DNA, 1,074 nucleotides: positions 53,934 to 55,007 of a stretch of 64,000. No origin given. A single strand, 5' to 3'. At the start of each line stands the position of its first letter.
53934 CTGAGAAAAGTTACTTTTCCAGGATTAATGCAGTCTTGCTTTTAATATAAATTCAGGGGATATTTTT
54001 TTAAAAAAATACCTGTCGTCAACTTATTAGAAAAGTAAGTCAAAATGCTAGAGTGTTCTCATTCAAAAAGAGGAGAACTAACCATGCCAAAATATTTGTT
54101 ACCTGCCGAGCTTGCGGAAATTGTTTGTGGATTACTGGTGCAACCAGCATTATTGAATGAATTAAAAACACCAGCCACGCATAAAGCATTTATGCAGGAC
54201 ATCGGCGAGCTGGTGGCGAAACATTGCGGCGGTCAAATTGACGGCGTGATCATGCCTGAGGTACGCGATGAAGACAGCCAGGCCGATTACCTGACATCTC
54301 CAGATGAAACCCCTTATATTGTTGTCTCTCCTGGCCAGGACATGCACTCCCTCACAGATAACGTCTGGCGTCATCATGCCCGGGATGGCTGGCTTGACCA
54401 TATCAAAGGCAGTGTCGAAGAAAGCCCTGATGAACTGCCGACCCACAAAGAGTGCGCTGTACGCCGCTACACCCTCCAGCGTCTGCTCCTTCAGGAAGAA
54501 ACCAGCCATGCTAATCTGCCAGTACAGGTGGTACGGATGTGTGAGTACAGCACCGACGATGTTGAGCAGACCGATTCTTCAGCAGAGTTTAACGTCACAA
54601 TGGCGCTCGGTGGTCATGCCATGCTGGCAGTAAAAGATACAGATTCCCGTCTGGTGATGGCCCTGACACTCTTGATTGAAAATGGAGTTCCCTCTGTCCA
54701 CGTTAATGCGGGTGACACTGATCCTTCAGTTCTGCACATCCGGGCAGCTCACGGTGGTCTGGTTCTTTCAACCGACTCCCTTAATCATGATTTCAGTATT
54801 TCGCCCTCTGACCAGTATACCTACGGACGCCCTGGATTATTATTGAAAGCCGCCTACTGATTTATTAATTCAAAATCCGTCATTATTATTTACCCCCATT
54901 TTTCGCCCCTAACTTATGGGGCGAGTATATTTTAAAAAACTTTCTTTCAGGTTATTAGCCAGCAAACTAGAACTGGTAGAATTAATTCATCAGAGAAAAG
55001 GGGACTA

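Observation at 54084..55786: Tandem duplicated 258-aa genes of unknown function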

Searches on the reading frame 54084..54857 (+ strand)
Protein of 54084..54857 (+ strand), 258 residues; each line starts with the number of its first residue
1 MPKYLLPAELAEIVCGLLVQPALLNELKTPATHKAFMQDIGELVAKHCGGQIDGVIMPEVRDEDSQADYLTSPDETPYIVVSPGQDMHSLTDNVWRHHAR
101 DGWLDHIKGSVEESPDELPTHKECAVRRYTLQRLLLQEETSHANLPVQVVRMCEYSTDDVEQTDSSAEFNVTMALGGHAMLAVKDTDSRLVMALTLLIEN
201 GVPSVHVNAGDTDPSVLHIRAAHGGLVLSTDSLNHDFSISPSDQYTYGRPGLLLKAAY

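Call 10: profile_search(protein=window:54084-54857:+)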
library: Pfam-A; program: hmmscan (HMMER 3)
A. the first sequence (258 residues): domains with independent E <= 10: 1; with E <= 0.001: 0
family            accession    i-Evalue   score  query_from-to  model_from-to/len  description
AraC_binding_2    PF14525.12       0.13    12.4     153-229        39-117/173  AraC-binding-like domain

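Call 12: search_protein_families(proteins=[window:54084-54857:+], library=ncbifam, max_evalue=0.01)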
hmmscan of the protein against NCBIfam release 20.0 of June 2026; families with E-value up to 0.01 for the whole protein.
window:54084-54857:+ (258 aa): 0 families

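Call 13: search_protein_families(proteins=[window:54084-54857:+], library=phrogs, max_evalue=0.01)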
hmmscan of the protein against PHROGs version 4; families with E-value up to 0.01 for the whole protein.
window:54084-54857:+ (258 aa): 0 families

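Call 14: search_protein_families(proteins=[window:54084-54857:+], library=padloc, max_evalue=0.01)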
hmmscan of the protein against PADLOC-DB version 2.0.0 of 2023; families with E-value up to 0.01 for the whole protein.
window:54084-54857:+ (258 aa): 0 families

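Call 16: find_homologous_proteins(query=window:54084-54857:+, max_evalue=0.001)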
Query window:54084-54857:+ (258 aa): 12 proteins with E <= 0.001 among 618 candidates.
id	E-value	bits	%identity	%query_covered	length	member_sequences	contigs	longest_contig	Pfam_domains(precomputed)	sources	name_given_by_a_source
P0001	1.7e-169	580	100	100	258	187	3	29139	-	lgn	-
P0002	1.4e-147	508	88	100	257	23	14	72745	-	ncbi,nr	ncbi:hypothetical protein P8I14_005027 [Escherichia coli]|nr:hypothetical protein [Escherichia coli]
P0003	2.0e-141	488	84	100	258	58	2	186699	-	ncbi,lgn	ncbi:hypothetical protein ACEXTD_002997 [Salmonella enterica]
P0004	5.8e-138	477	83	100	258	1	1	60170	-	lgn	-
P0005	1.9e-135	468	81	100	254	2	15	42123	-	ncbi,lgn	ncbi:TPA: hypothetical protein ACIBH9_003318 [Salmonella enterica subsp. diarizonae serovar 61:l,v:z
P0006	8.6e-122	424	80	91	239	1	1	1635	-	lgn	-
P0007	5.3e-107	375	77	84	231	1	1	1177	-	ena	-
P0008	3.1e-86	307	56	99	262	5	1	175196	-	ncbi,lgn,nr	ncbi:hypothetical protein FIP36_16905 [Salmonella enterica]|nr:hypothetical protein [Salmonella ente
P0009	1.9e-76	275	51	99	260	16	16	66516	-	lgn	-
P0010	1.6e-62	229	46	98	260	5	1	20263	-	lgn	-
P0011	2.1e-61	226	99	40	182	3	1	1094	-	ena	-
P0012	1.6e-49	187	99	34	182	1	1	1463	-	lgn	-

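Call 27: search_protein_representatives(alignment_id=A2)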
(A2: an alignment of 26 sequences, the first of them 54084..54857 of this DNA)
Query: 26 sequences, 256 profile positions. Proteins with E-value up to 0.001 (for the whole library): 452; up to 1e-10: 267; up to 1e-30: 83. The best 150 are listed.
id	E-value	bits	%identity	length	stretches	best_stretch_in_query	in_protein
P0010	6.7e-103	360.2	-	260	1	1-255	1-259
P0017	8.9e-100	349.9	-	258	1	1-254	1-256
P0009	5.2e-94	331.0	-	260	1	1-255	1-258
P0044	1.6e-93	329.5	-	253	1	1-255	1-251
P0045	1.8e-78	280.1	-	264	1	1-253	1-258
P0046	3.5e-76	272.6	-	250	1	1-252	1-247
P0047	5.9e-76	271.9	-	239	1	1-254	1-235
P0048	2.1e-75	270.1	-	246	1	1-253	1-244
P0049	2.9e-74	266.3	-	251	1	1-254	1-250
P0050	1.0e-73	264.5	-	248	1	1-255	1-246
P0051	2.8e-73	263.1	-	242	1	1-254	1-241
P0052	3.6e-73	262.7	-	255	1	1-254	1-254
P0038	1.5e-72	260.7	-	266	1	1-247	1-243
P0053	4.0e-70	252.8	-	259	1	1-254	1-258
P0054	2.4e-68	246.9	-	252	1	1-253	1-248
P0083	1.1e-43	166.1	-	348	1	1-228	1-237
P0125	8.0e-30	120.7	-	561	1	1-140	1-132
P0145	2.0e-26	109.6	-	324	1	139-255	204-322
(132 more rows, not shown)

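Call 28: predict_structure(alignment_id=A2)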
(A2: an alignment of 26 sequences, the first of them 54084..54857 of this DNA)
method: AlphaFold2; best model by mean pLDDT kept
length: 258 residues; sequences in the alignment: 26
mean_pLDDT: 79.8   pTM: 0.55
mean pLDDT of the five models: 79.8, 79.1, 75.7, 69.3, 64.1
residues with pLDDT >= 90: 56; 70-90: 145; 50-70: 52; < 50: 5
segments of 3 or more residues with pLDDT < 50: 254-258
pLDDT, mean of each block of 10 residues (from residue 1): 87 90 86 93 94 87 65 80 89 84 85 88 85 72 65 66 67 81 90 88 88 82 82 72 58 46
secondary structure, 60 per line:
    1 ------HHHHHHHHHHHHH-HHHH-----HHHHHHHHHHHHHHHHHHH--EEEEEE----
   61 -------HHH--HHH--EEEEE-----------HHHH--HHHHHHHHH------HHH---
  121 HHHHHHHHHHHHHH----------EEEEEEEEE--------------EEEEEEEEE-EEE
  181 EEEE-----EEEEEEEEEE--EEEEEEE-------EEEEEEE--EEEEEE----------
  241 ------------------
elements in order: H7-19 H21-24 H30-48 E51-56 E78-82 H94-97 H100-108 H121-134 E145-153 E168-176 E178-184 E190-199 E202-208 E216-222 E225-230

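Call 36: profile_search(alignment_id=A3)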
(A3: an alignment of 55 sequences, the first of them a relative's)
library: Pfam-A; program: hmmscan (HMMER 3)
A. the first sequence (561 residues): domains with independent E <= 10: 2; with E <= 0.001: 0
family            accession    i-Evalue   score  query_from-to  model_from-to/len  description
Cep57_CLD_2       PF14197.11       0.11    13.0     248-278        11-41/67  Centrosome localisation domain of PPC89
Imm17             PF15562.11       0.63    10.4     293-330         8-45/61  Immunity protein 17
B. every sequence of the alignment scanned on its own (55 sequences): families by number of members that match
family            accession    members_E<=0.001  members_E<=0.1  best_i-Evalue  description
DUF5983           PF19419.5                  4               4        2.9e-18  Family of unknown function (DUF5983) C-terminal domain
Lar_restr_allev   PF14354.12                 0               1        2.7e-02  Restriction alleviation protein Lar
LETM1_RBD         PF07766.19                 0               1        4.5e-02  LETM1-like, RBD
DUF7907           PF25484.1                  0               1        4.9e-02  Domain of unknown function (DUF7907)
AtzH-like         PF11533.15                 0               1        5.4e-02  AtzH-like
SL4P              PF17618.7                  0               1        6.2e-02  Uncharacterized Strongylid L4 protein
DUF4708           PF15813.10                 0               1        7.0e-02  Domain of unknown function (DUF4708)
ATPgraspMvdD      PF21068.3                  0               1        8.3e-02  MvdD pre-ATP grasp domain

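Call 48: search_solved_structures(query=A2, max_evalue=10)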
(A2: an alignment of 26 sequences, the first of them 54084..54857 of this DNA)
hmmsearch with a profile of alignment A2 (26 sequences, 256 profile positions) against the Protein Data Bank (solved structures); distinct sequences matched with E-value up to 10: 3.
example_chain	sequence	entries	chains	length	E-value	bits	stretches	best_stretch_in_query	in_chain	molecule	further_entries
4c0z_A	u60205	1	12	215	0.034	17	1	81-159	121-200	ANCILLARY PROTEIN 2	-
3qzc_A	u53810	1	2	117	2.4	11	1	71-153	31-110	Periplasmic protein CpxP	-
3itf_A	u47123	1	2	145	6.7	9.5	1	71-154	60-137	Periplasmic adaptor protein cpxP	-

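Call 50: find_related_loci(query=A2, collection=genome_contigs, flank=10000)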
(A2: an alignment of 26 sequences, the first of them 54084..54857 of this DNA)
Query A2 (258 aa) in genome_contigs; peptide patterns used: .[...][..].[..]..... (x = any residue, [..] = any of these).
60 stretches matched a pattern; 6 encode a relative of the query (tblastn E <= 1e-3); 6 distinct loci.
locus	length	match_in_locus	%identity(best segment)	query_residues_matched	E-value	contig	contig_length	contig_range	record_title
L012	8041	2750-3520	83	1-257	8e-145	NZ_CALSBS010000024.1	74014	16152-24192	Pseudocitrobacter vendiensis strain CPO20170097T, whole genome shotgun sequence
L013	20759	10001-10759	32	1-256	5e-38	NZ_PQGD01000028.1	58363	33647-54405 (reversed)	Superficieibacter electus strain BP-1 NODE_28_length_58363_cov_67.0937, whole genome shotgun sequence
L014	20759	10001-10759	32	1-256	5e-38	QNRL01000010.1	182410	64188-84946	Pseudocitrobacter faecalis strain DSM 27453 Ga0244571_110, whole genome shotgun sequence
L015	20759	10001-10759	32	1-256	5e-38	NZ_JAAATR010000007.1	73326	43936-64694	Atlantibacter hermannii strain 3608 Eh-3608_contig7, whole genome shotgun sequence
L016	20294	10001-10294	40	1-105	1e-17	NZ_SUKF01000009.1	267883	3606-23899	Sinimarinibacterium sp. CAU 1509 contig9, whole genome shotgun sequence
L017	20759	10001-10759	32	1-256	5e-38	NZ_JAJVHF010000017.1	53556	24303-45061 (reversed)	Huaxiibacter chinensis strain 155047 contig00017, whole genome shotgun sequence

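Call 51: find_encoding_contigs(protein=P0125, flank=8000, max_places=2)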
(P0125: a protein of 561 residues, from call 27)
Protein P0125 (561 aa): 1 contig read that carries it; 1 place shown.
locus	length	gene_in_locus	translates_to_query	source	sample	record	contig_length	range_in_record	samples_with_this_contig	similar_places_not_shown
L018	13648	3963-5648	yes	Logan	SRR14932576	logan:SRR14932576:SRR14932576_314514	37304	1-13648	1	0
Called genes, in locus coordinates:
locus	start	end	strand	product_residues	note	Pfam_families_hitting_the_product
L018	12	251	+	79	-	-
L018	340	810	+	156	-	-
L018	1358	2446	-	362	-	PF20066:Glyoxalase_8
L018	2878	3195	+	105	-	-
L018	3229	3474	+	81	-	-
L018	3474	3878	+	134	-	-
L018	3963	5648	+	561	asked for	-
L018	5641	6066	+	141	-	PF14354:Lar_restr_allev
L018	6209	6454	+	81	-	-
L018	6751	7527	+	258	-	-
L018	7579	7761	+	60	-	-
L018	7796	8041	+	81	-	-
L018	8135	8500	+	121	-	-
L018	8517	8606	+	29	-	-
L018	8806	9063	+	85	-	-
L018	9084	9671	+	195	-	-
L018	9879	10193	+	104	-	-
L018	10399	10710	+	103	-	-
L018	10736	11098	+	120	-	-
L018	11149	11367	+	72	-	-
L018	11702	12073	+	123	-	-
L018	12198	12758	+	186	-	-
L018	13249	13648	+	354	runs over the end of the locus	-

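Call 52: find_encoding_contigs(protein=P0145, flank=8000, max_places=2)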
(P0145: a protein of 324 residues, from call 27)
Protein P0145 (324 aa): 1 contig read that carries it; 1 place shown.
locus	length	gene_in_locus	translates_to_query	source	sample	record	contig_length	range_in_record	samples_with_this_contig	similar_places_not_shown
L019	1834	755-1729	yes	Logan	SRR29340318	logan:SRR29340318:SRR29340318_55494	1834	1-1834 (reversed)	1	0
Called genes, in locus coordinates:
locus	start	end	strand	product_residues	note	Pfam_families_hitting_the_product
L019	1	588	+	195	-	?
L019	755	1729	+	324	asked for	-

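Call 53: find_encoding_contigs(protein=P0083, flank=8000, max_places=2)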
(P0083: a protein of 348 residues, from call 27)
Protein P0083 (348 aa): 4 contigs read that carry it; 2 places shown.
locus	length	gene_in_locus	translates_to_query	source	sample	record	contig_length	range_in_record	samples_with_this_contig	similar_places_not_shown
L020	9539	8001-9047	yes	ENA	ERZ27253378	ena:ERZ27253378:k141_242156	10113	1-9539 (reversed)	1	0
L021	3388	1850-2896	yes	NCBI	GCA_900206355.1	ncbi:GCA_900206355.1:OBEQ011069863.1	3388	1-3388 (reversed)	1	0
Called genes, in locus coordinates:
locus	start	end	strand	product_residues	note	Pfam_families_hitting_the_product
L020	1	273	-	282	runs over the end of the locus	?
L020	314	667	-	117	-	PF05717:TnpB_IS66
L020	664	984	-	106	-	-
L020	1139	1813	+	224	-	-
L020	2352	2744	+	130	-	-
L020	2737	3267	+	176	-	-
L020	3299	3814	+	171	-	-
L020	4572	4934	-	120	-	-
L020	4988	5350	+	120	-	PF09722:Xre_MbcA_ParS_C (weak)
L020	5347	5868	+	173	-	PF08808:RES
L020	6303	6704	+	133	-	-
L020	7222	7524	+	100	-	-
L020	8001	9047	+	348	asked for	-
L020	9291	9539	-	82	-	?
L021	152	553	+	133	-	-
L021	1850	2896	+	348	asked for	-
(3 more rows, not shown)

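Call 58: search_dna_similar(query=window:54084-54857:+, collection=plasmids, mode=protein, rows=spread, max_rows=30, max_evalue=0.001)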
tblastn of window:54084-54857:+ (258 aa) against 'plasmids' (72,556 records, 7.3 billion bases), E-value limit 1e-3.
Records with a match: 1859; places in all: 2165; records where one place covers at least 80% of the query: 1750.
Best place of each record, by identity: >=99% 214; 95-99% 3; 80-90% 59; 60-80% 1; <60% 1582.
By first word of the organism name: Klebsiella 557; Escherichia 496; Salmonella 384; Enterobacter 279; Citrobacter 75; Raoultella 23; Leclercia 14; Serratia 7; Shigella 5; Morganella 2; and 15 more.
By predicted mobility (MOB-suite, as given by PLSDB): conjugative 1643; non-mobilizable 186; mobilizable 30.
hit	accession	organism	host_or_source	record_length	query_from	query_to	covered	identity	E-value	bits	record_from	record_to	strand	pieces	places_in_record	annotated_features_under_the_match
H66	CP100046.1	Shigella flexneri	Homo sapiens,stool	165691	1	258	100%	100.0%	6e-172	532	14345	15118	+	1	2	hypothetical protein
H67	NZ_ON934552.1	Escherichia coli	-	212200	1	258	100%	100.0%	6e-172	532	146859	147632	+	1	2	hypothetical protein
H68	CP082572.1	Salmonella enterica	ground turkey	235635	1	258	100%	100.0%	6e-172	532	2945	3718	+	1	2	hypothetical protein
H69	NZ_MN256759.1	Escherichia coli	-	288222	1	258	100%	100.0%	6e-172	532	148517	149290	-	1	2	hypothetical protein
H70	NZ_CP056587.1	Citrobacter freundii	culture,Freshwater sample from ...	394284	1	257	100%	83.3%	5e-140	441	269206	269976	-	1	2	hypothetical protein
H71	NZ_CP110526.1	Klebsiella pneumoniae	natural water sources close by farm or ...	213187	1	254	98%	33.3%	7e-31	127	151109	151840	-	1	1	hypothetical protein (x2)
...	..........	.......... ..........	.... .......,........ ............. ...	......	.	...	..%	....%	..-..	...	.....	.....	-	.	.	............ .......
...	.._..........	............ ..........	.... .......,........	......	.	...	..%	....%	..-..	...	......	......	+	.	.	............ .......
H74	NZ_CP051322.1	Salmonella enterica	turkey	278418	1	256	99%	32.2%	3e-33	134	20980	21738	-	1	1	hypothetical protein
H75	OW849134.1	Klebsiella oxytoca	Homo sapiens,Complejo Asistencial ...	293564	1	256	99%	32.2%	3e-33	134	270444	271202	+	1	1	hypothetical protein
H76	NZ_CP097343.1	Enterobacter hormaechei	Homo sapiens,cervical swab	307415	1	256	99%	32.2%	3e-33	134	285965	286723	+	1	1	hypothetical protein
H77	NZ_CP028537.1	Enterobacter hormaechei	Homo sapiens,Pure Culture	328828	1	256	99%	32.2%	3e-33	134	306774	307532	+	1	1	hypothetical protein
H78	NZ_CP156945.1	Enterobacter hormaechei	Homo sapiens,Tissue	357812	1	256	99%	32.2%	3e-33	134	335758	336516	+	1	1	hypothetical protein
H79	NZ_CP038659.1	Citrobacter freundii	Homo sapiens,stool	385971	1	256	99%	32.2%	3e-33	134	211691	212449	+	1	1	hypothetical protein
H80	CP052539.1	Klebsiella pneumoniae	Homo sapiens,blood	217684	1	247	96%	33.1%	1e-29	124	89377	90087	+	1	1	hypothetical protein (x2)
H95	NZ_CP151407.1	Azonexus hydrophilus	metagenomic assembly,groundwater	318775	1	52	20%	44.2%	5e-4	49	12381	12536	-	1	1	hypothetical protein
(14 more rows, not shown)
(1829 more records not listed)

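Call 60: find_encoding_contigs(protein=P0008, flank=7000, max_places=2)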
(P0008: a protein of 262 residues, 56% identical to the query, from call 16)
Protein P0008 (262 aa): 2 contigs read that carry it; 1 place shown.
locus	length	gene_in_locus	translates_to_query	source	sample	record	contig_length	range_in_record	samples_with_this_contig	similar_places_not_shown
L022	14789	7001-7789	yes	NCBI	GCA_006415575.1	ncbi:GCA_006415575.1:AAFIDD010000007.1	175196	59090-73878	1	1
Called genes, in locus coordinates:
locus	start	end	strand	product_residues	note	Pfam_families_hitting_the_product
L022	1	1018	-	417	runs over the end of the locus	PF14338:Mrr_N (weak), PF01555:N6_N4_Mtase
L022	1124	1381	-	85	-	-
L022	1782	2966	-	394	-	-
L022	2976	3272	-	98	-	PF05015:HigB-like_toxin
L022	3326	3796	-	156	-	-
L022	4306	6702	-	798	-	PF13752:DUF4165, PF12245:Big_3_2, PF13750:Big_3_3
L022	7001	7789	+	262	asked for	-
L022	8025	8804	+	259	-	-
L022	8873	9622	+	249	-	PF05175:MTS (weak)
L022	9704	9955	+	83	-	-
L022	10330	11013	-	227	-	-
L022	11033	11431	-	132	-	-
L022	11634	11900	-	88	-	PF06440:DNA_pol3_theta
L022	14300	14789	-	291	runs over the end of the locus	PF01051:Rep3_N (weak)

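Call 61: find_encoding_contigs(protein=P0010, flank=7000, max_places=2)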
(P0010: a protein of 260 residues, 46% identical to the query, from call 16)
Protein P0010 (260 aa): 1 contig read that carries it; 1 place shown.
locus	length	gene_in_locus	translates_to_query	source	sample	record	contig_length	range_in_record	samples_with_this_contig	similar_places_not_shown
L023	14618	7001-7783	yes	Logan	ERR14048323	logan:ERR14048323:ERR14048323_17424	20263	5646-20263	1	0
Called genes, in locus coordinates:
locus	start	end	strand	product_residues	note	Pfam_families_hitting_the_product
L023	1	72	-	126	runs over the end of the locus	-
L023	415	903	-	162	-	PF13508:Acetyltransf_7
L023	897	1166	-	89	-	PF08681:TacA1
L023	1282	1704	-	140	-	-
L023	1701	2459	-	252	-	-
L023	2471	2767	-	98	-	PF05015:HigB-like_toxin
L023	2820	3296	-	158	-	PF00684:DnaJ_CXXCXGXG (weak)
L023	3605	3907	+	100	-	-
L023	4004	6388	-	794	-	PF13752:DUF4165, PF19077:Big_13 (faint), PF07495:Y_Y_Y (faint), PF12245:Big_3_2, PF13750:Big_3_3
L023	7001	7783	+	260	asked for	-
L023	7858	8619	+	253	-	PF02384:N6_Mtase (weak), PF05175:MTS, PF13649:Methyltransf_25 (weak)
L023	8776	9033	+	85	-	-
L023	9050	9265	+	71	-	-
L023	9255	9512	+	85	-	-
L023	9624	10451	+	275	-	-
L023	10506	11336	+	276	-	-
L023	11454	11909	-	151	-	-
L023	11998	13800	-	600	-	PF13752:DUF4165, PF12245:Big_3_2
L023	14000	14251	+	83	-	PF06440:DNA_pol3_theta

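Call 72: fold_search(model_id=the predicted structure, library=afdb50)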
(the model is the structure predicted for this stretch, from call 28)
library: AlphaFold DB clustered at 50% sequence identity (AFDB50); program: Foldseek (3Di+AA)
matches with E <= 10: 985; with E <= 0.001: 24
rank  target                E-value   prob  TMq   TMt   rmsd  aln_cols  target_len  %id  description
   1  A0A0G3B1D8            7.3e-38  1.00  0.54  0.51  14.9       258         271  100  Uncharacterized protein [Salmonella typhimurium]
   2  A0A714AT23            4.1e-33  1.00  0.57  0.67  13.0       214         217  100  Uncharacterized protein (Fragment) [Salmonella enterica subsp. enterica serovar Typhi str. CT18]
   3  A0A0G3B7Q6            4.1e-21  1.00  0.41  0.60  19.8       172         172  100  Uncharacterized protein [Salmonella typhimurium]
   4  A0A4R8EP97            1.7e-18  1.00  0.57  0.60   7.5       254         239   36  Uncharacterized protein
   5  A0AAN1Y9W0            3.5e-18  1.00  0.50  0.51  16.9       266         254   30  Uncharacterized protein [Klebsiella quasipneumoniae subsp. quasipneumoniae]
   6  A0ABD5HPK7            3.3e-16  1.00  0.48  0.50  11.9       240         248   30  Uncharacterized protein [Klebsiella pasteurii]
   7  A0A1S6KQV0            1.6e-14  1.00  0.47  0.54  14.3       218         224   26  Uncharacterized protein [Salmonella enteritidis]
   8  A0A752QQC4            4.0e-14  1.00  0.40  0.45  20.8       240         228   28  Uncharacterized protein (Fragment) [Salmonella enterica subsp. enterica serovar Java]
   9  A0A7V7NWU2            5.3e-10  1.00  0.47  0.51  10.1       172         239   35  Uncharacterized protein [Vibrio chagasii]
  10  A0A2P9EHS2            4.3e-09  1.00  0.40  0.50  24.5       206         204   25  Uncharacterized protein [Escherichia coli]
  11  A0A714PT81            4.5e-09  1.00  0.23  0.64   7.5        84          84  100  Uncharacterized protein (Fragment) [Salmonella enterica subsp. enterica serovar Typhi str. CT18]
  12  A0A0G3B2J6            7.4e-08  1.00  0.28  0.56   3.9        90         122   86  Uncharacterized protein [Salmonella typhimurium]
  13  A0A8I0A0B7            1.2e-07  1.00  0.45  0.75  14.7       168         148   32  Uncharacterized protein [Klebsiella quasipneumoniae]
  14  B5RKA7                2.2e-07  1.00  0.42  0.79   3.2       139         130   37  Conserved domain protein [Klebsiella variicola (strain 342)]
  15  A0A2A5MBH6            5.4e-07  1.00  0.38  0.87   4.5       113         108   39  Uncharacterized protein (Fragment) [Klebsiella quasipneumoniae]
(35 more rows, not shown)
